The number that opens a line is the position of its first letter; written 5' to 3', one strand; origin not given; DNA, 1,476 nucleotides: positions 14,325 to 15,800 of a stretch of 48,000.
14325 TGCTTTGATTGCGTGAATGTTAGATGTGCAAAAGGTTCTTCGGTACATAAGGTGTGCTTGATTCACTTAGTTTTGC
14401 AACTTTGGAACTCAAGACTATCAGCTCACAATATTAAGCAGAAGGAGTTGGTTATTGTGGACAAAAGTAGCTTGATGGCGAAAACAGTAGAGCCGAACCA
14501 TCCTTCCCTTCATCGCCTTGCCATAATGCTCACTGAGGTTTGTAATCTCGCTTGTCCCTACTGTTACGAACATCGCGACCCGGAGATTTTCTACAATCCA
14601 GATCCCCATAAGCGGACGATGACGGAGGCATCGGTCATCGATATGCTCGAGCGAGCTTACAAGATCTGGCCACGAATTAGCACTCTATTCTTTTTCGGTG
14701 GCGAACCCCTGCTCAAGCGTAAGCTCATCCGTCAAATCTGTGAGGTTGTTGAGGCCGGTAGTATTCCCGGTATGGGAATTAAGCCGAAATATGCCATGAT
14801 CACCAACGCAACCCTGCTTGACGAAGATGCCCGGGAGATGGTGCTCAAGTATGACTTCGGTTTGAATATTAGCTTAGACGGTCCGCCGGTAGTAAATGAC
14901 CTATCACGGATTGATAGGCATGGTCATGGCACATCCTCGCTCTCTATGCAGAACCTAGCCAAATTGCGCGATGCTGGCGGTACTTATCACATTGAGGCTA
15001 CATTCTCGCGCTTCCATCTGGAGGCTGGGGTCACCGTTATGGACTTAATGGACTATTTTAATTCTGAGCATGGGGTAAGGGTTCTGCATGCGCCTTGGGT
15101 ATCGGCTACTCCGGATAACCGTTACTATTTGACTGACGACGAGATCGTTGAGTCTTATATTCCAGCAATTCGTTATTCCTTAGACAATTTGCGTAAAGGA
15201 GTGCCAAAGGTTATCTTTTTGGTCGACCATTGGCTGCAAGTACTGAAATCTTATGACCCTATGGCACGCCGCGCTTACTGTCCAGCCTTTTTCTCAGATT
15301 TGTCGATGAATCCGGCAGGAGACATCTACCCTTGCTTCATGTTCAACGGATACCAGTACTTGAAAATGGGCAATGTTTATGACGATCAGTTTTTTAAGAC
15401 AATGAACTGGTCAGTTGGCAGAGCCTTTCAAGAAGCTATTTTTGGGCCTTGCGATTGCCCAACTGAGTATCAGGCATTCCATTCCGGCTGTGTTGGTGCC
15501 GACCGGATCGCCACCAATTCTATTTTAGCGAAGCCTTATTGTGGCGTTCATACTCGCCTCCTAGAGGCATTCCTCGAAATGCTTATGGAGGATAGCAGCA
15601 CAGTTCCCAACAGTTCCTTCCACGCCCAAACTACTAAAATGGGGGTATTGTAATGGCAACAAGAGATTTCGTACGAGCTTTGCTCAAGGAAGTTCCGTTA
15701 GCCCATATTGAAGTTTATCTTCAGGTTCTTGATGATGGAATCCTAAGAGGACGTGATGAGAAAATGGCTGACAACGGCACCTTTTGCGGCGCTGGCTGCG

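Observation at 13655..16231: Radical-SAM/SPASM enzyme flanked by two paralogous ~130-aa five-cysteine proteins: candidate undescribed rSAM-modified peptide/protein system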

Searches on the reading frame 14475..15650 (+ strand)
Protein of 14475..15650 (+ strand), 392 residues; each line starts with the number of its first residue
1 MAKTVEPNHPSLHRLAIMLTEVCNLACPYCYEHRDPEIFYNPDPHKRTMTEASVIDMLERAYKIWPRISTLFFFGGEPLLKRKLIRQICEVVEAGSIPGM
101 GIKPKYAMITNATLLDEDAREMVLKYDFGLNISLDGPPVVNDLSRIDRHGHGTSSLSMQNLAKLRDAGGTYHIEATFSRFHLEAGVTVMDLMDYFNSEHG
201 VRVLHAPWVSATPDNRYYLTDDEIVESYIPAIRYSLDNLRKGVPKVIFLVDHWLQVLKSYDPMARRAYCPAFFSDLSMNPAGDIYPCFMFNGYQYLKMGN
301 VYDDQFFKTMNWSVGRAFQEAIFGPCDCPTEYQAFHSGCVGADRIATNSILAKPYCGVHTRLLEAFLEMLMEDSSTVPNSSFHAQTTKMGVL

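Call 3: search_protein_families(library=pfam, proteins=[window:14475-15650:+], max_evalue=1)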
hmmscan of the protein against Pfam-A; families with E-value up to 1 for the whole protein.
seq(392 aa): 3 families
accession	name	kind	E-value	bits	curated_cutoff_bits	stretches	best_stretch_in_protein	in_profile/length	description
PF04055.27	Radical_SAM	-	2.4e-15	57.5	29.5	1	19-170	3-142/166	Radical SAM superfamily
PF13353.11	Fer4_12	-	1e-05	26.3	22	1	19-152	11-130/137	4Fe-4S single cluster domain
PF13186.11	SPASM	-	0.00049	20.8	21.5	1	269-319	1-52/67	Iron-sulfur cluster-binding domain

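Call 4: search_protein_families(library=ncbifam, proteins=[window:14475-15650:+], max_evalue=1)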
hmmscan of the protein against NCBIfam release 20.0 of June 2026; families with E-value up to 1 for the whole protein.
seq(392 aa): 69 families (the best 25 are shown)
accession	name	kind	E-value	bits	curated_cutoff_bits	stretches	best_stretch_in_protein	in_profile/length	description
NF047865.1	rSAM_PapB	equivalog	8.4e-36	123.8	340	1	13-347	3-324/330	PapB family radical SAM/SPASM ranthipeptide maturase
TIGR03906.1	quino_hemo_SAM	equivalog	4.6e-27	94.8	453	1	10-302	91-378/467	quinohemoprotein amine dehydrogenase maturation protein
NF041298.1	rSAM_mat_DynA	equivalog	7.1e-24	84.4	450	1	19-341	7-323/356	dynobactin maturation radical SAM/SPASM protein DynA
NF040492.1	not_ScfB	exception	7e-22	77.9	855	1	6-355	88-430/450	ScfB-related radical SAM/SPASM orphan maturase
TIGR03974.1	rSAM_six_Cys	equivalog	9.4e-22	77.5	425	1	10-346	94-422/451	thioether cross-link-forming SCIFF peptide maturase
TIGR04064.1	rSAM_nif11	equivalog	8.3e-21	74.2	518.7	2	11-164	76-224/459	nif11-like peptide radical SAM maturase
TIGR04068.1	rSAM_ocin_clost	equivalog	9.3e-21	74.2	500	1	12-204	83-271/462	Cys-rich peptide radical SAM maturase CcpM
TIGR04148.1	GG_samocin_CFB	equivalog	1.8e-20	73.5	300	1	4-171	8-177/411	radical SAM peptide maturase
TIGR04280.1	geopep_mat_rSAM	hypoth_equivalog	9.3e-20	71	400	1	14-166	85-232/428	geopeptide radical SAM maturase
TIGR03942.1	sulfatase_rSAM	equivalog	1.7e-19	70.1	349.45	1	20-340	8-325/363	anaerobic sulfatase maturase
TIGR04163.1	rSAM_cobopep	equivalog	4.7e-19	68.4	375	1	19-313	70-358/428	peptide-modifying radical SAM enzyme CbpB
NF041300.1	rSAM_mat_DarW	exception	5.6e-18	65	650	1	17-215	45-230/415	radical SAM/SPASM peptide maturase DarW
TIGR03978.1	rSAM_paired_1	equivalog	1.1e-17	64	370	1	8-335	80-412/466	His-Xaa-Ser system radical SAM maturase HxsB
NF038107.1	rSAM_NF038107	equivalog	1.6e-17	63.5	600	1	15-305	87-364/444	Cys-every-fifth radical SAM/SPASM peptide maturase CefB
NF038170.1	lachnocin_rSAM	equivalog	3.8e-17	62.3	550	1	13-174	76-233/440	lachnocin radical SAM maturase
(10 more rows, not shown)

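Call 15: find_homologous_proteins(query=window:14475-15650:+, max_evalue=1e-10)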
Query seq(392 aa) (392 aa): 65 proteins with E <= 1e-10 among 3342 candidates.
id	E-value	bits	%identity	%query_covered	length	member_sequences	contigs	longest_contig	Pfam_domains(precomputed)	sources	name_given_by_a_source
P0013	3.9e-274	927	100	100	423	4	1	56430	PF04055.28,PF13353.12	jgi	jgi:uncharacterized protein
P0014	7.7e-206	702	76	96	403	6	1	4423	PF04055.28,PF13353.12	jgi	-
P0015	2.8e-205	700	76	97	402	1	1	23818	PF04055.28,PF13353.12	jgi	jgi:uncharacterized protein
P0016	1.1e-199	681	77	93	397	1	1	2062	PF04055.28,PF13353.12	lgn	-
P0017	8.7e-199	678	73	98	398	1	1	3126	PF13186.12,PF04055.28,PF13353.12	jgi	jgi:uncharacterized protein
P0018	3.3e-192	657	73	93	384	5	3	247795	PF04055.28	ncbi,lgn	ncbi:radical SAM protein with 4Fe4S-binding SPASM domain [Bradyrhizobium sp. GM5.1]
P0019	8.9e-172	590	66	94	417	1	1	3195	PF04055.28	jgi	jgi:uncharacterized protein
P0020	1.2e-171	589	66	94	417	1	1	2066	PF04055.28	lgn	-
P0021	3.5e-165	568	65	92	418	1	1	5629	PF04055.28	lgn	-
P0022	2.8e-163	562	63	92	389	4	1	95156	PF04055.28,PF13353.12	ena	-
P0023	3.4e-162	558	63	92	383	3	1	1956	PF04055.28,PF13353.12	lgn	-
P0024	1.7e-154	533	59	94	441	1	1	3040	PF04055.28,PF13353.12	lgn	-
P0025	9.8e-142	491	64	81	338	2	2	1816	PF04055.28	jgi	-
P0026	7.4e-140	484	73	72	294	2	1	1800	-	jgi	jgi:radical SAM protein with 4Fe4S-binding SPASM domain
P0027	2.2e-51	193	31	92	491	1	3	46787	PF13186.12,PF04055.28,PF13353.12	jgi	jgi:uncharacterized protein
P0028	1.1e-47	181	31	91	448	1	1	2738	PF04055.28,PF13353.12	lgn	-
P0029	2.8e-42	163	30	94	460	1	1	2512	PF04055.28,PF13353.12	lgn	-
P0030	4.9e-42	162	32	92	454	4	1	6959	PF04055.28,PF13353.12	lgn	-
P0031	3.2e-40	156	31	92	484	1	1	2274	PF04055.28,PF13353.12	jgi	-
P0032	9.6e-40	155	31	91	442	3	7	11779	PF04055.28,PF13353.12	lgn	-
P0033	2.0e-37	147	29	91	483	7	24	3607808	PF13186.12,PF04055.28,PF13353.12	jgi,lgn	jgi:uncharacterized protein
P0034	4.0e-37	146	28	92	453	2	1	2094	PF13186.12,PF04055.28,PF13353.12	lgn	-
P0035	4.1e-37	146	29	84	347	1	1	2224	PF04055.28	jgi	-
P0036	3.5e-36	143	32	88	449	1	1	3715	PF04055.28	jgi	jgi:uncharacterized protein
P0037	1.3e-35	141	28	91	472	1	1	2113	PF04055.28,PF13353.12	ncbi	-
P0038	2.0e-35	141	29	92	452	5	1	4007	PF04055.28,PF13353.12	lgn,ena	-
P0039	9.3e-35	138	31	80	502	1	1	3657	PF04055.28,PF13353.12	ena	-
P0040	1.7e-34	138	31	93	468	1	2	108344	PF04055.28,PF13353.12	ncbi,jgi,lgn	-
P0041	2.8e-33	134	27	93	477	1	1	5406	PF13186.12,PF04055.28,PF13353.12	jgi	-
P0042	4.6e-33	133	28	97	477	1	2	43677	PF04055.28,PF13353.12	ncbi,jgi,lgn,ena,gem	-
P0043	5.0e-32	129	27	100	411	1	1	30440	PF04055.28,PF13353.12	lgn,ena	-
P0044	2.2e-31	127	27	95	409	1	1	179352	PF04055.28,PF13353.12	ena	-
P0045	2.5e-30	124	29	93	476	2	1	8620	PF04055.28,PF13353.12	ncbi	-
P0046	3.6e-22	97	31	76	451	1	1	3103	PF13186.12,PF04055.28,PF13353.12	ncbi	ncbi:MAG: thioether cross-link-forming SCIFF peptide maturase [Thermacetogeniaceae bacterium]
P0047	1.1e-20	92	29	81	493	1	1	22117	PF04055.28,PF13353.12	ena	-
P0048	1.5e-20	92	25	90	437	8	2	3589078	PF04055.28,PF13353.12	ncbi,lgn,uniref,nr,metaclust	ncbi:radical SAM/SPASM domain-containing protein [Ruminiclostridium josui]|uniref:radical SAM/SPASM 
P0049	2.7e-20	91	28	92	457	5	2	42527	PF13186.12,PF04055.28,PF13353.12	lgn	-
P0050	1.3e-19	88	27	85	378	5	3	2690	PF13186.12,PF04055.28,PF13353.12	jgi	-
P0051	3.6e-18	84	26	74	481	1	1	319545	PF04055.28,PF13353.12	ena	-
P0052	4.1e-17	80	28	74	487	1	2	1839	PF04055.28,PF13353.12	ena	-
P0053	8.1e-15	73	26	90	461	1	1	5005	PF04055.28,PF13353.12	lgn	-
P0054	9.5e-15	73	25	90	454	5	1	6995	PF04055.28,PF13353.12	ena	-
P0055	1.2e-14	72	26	93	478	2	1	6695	PF13186.12,PF04055.28,PF13353.12,PF05402.19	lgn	-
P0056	5.9e-14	70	24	89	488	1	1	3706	PF13186.12,PF04055.28,PF13353.12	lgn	-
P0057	7.2e-14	70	29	73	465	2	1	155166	PF13186.12,PF04055.28,PF13353.12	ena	-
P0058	9.2e-14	69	34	39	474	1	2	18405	PF04055.28,PF13353.12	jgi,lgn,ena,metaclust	metaclust:\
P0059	9.4e-14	69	27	76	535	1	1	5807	PF04055.28,PF13353.12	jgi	jgi:radical SAM protein with 4Fe4S-binding SPASM domain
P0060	1.1e-13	69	27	74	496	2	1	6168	PF04055.28,PF13353.12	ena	-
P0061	2.3e-13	68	25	74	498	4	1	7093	PF13186.12,PF04055.28,PF13353.12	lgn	-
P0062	7.0e-13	66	34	50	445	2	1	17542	PF13186.12,PF04055.28,PF02810.22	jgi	-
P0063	1.0e-12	66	28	69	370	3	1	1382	PF04055.28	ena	-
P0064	1.0e-12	66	33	39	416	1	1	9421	PF04055.28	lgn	-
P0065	2.4e-12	65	30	42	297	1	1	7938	PF04055.28,PF13353.12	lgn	-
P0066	5.4e-12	63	28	71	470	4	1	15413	PF04055.28,PF13353.12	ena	-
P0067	7.5e-12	63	26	71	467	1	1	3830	PF04055.28,PF13353.12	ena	-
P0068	8.7e-12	63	37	34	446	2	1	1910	PF04055.28,PF13353.12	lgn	-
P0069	1.1e-11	62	32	42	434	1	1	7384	PF04055.28,PF13353.12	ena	-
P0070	1.6e-11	62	32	42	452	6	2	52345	PF04055.28,PF13353.12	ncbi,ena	-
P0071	1.6e-11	62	30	44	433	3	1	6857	PF04055.28,PF13353.12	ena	-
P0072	2.3e-11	61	30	39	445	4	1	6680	PF04055.28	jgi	jgi:uncharacterized protein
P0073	3.0e-11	61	26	74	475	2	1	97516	PF04055.28,PF13353.12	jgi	jgi:uncharacterized protein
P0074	5.0e-11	60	32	39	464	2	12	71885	PF04055.28,PF13353.12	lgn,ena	-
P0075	5.9e-11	60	27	71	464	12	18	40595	PF04055.28,PF13353.12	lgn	-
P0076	6.3e-11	60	31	55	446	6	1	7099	PF13186.12,PF04055.28,PF02810.22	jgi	-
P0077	6.9e-11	60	33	37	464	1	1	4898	PF04055.28,PF13353.12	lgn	-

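Call 16: find_encoding_contigs(protein=P0018, flank=10000, max_places=3)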
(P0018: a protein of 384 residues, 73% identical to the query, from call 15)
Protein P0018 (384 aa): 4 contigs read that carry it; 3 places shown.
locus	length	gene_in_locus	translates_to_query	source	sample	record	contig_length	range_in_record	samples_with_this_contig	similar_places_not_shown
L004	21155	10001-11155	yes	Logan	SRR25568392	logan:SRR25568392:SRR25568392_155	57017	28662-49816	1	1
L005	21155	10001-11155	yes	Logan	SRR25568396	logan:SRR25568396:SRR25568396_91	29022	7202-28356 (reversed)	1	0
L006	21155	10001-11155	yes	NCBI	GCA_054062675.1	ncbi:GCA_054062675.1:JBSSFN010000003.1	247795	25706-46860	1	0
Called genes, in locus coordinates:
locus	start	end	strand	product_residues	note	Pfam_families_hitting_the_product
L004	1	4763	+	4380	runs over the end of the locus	PF00501:AMP-binding, PF00668:Condensation, PF00501:AMP-binding, PF00296:Bac_luciferase, PF00501:AMP-binding, PF00550:PP-binding, PF00668:Condensation, PF00501:AMP-binding, +9 more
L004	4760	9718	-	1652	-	PF00501:AMP-binding, PF23024:AMP-dom_DIP2-like, PF00550:PP-binding, PF00668:Condensation, PF00501:AMP-binding, PF00550:PP-binding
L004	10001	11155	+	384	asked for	PF04055:Radical_SAM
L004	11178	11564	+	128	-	-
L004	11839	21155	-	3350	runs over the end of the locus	-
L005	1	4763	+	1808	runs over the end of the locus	?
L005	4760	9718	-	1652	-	PF00501:AMP-binding, PF23024:AMP-dom_DIP2-like, PF00550:PP-binding, PF00668:Condensation, PF00501:AMP-binding, PF00550:PP-binding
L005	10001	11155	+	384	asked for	PF04055:Radical_SAM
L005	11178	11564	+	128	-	-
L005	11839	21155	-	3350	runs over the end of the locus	-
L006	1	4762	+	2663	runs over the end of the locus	PF00296:Bac_luciferase, PF00501:AMP-binding, PF00550:PP-binding, PF00668:Condensation, PF00501:AMP-binding, PF08242:Methyltransf_12, PF13649:Methyltransf_25, PF13847:Methyltransf_31, +4 more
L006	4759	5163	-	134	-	PF00550:PP-binding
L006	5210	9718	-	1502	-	PF00501:AMP-binding, PF23024:AMP-dom_DIP2-like, PF00550:PP-binding, PF00668:Condensation, PF00501:AMP-binding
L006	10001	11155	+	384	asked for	PF04055:Radical_SAM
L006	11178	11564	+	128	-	-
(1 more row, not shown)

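Call 17: find_encoding_contigs(protein=P0022, flank=10000, max_places=3)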
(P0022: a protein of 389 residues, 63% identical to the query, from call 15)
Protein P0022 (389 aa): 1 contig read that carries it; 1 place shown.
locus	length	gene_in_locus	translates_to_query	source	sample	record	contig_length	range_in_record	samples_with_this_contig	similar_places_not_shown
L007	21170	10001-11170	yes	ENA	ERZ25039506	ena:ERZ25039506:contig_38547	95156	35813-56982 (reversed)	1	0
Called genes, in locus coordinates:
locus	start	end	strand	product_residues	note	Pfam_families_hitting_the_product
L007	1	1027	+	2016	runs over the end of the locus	PF20220:ABC_toxin_N, PF18276:TcA_TcB_BD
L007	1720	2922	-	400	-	PF00149:Metallophos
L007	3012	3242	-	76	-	-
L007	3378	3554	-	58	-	-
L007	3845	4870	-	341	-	-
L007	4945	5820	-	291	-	PF01695:IstB_IS21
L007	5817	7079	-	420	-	PF00665:rve, PF13683:rve_3 (faint), PF22483:Mu-transpos_C_2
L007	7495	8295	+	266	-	PF00872:Transposase_mut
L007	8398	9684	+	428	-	PF00196:GerE (weak)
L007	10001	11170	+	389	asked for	PF04055:Radical_SAM, PF13353:Fer4_12 (weak)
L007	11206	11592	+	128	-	-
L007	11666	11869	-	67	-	-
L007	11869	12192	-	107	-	-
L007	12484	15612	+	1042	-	PF03534:SpvB, PF13517:FG-GAP_3 (weak), PF12256:TcdB_toxin_midN, PF12255:TcdB_toxin_midC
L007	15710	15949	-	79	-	-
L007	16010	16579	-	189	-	-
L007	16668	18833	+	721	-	PF05593:RHS_repeat (faint)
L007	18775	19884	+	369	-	-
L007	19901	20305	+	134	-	-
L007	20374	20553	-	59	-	-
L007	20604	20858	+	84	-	-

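Call 33: search_protein_families(library=padloc, proteins=[P0013], max_evalue=0.01)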
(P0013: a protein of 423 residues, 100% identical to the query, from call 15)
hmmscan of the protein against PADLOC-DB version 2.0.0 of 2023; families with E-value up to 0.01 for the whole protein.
P0013 (423 aa): 2 families
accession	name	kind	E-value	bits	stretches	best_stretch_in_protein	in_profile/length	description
PDLC02903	pVip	-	5.2e-12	43.8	1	48-195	4-128/257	Viperins not associated with kinases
PDLC02904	pVip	-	1.1e-09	36.2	1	49-214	8-155/262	Viperins associated with kinases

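Call 34: search_solved_structures(query=P0013, max_evalue=0.001)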
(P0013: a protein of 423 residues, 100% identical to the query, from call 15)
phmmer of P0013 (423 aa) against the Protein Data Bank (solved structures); distinct sequences matched with E-value up to 0.001: 5.
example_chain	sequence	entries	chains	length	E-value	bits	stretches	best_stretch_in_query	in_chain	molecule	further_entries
5wgg_A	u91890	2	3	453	6e-16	61.5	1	45-349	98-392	Radical SAM domain protein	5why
9gm3_A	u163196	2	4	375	3.6e-14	55.6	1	40-233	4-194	ChlB radical SAM domain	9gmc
8vpo_A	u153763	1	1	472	1.2e-08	37.5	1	45-331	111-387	Radical SAM core domain-containing protein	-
4k36_A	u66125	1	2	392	2.6e-06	29.8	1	49-186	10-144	Anaerobic sulfatase-maturating enzyme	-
4k37_A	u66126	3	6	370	3e-06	29.6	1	49-186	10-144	Anaerobic sulfatase-maturating enzyme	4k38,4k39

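Call 74: find_encoding_contigs(protein=P0033, flank=5000, max_places=3)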
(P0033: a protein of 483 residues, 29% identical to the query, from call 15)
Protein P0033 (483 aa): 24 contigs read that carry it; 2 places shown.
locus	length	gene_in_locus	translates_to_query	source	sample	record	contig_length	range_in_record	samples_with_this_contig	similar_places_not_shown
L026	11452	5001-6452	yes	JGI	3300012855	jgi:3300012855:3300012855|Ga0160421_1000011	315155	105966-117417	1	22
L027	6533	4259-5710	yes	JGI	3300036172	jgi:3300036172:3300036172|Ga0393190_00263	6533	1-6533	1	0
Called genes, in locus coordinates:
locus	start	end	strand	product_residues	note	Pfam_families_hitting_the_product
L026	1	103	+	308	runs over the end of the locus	PF02152:FolB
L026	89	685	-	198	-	PF13302:Acetyltransf_3, PF00583:Acetyltransf_1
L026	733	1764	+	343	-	PF00809:Pterin_bind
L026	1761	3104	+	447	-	PF02878:PGM_PMM_I, PF02879:PGM_PMM_II, PF02880:PGM_PMM_III, PF00408:PGM_PMM_IV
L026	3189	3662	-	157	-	PF01641:SelR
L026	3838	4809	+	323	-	PF12556:CobS_N, PF07728:AAA_5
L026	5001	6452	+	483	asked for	PF04055:Radical_SAM, PF13353:Fer4_12, PF13186:SPASM (faint)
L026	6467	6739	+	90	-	-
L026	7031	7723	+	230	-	PF01177:Asp_Glu_race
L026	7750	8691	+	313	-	PF00291:PALP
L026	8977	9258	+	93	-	-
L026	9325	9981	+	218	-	-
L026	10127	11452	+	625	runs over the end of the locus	PF06213:CobT, PF11775:CobT_C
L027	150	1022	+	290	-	PF00809:Pterin_bind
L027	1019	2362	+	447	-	PF02878:PGM_PMM_I, PF02879:PGM_PMM_II, PF02880:PGM_PMM_III, PF00408:PGM_PMM_IV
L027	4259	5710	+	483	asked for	PF04055:Radical_SAM, PF13353:Fer4_12, PF13186:SPASM (faint)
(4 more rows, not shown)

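Call 75: find_encoding_contigs(protein=P0040, flank=5000, max_places=3)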
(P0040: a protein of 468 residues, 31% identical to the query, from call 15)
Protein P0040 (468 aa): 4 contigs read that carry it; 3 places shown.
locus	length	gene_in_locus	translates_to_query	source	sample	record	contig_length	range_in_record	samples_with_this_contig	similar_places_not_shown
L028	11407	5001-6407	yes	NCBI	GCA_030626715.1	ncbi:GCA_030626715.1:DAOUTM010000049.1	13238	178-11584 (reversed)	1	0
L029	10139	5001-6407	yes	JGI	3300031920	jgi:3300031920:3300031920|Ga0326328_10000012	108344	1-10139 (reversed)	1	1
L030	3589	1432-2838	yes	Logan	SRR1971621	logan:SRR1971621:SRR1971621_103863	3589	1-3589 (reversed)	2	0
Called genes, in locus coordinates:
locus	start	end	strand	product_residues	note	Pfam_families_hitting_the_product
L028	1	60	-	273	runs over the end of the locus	PF02463:SMC_N (faint), PF13476:AAA_23 (weak), PF00005:ABC_tran, PF13304:AAA_21 (faint)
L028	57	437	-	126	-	PF00392:GntR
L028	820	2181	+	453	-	PF13231:PMT_2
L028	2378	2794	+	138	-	-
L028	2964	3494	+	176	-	-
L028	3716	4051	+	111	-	-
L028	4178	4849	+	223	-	PF13489:Methyltransf_23, PF13847:Methyltransf_31 (weak), PF08241:Methyltransf_11, PF08242:Methyltransf_12, PF13649:Methyltransf_25 (weak)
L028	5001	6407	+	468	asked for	PF04055:Radical_SAM, PF13353:Fer4_12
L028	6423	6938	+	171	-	-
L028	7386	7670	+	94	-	-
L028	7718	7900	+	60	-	PF07411:DUF1508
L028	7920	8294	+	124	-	PF01476:LysM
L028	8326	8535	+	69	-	PF07311:Dodecin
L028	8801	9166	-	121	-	-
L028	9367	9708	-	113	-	-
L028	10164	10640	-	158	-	-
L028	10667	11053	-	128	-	-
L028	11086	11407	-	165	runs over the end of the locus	?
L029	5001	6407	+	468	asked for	PF04055:Radical_SAM, PF13353:Fer4_12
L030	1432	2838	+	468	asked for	PF04055:Radical_SAM, PF13353:Fer4_12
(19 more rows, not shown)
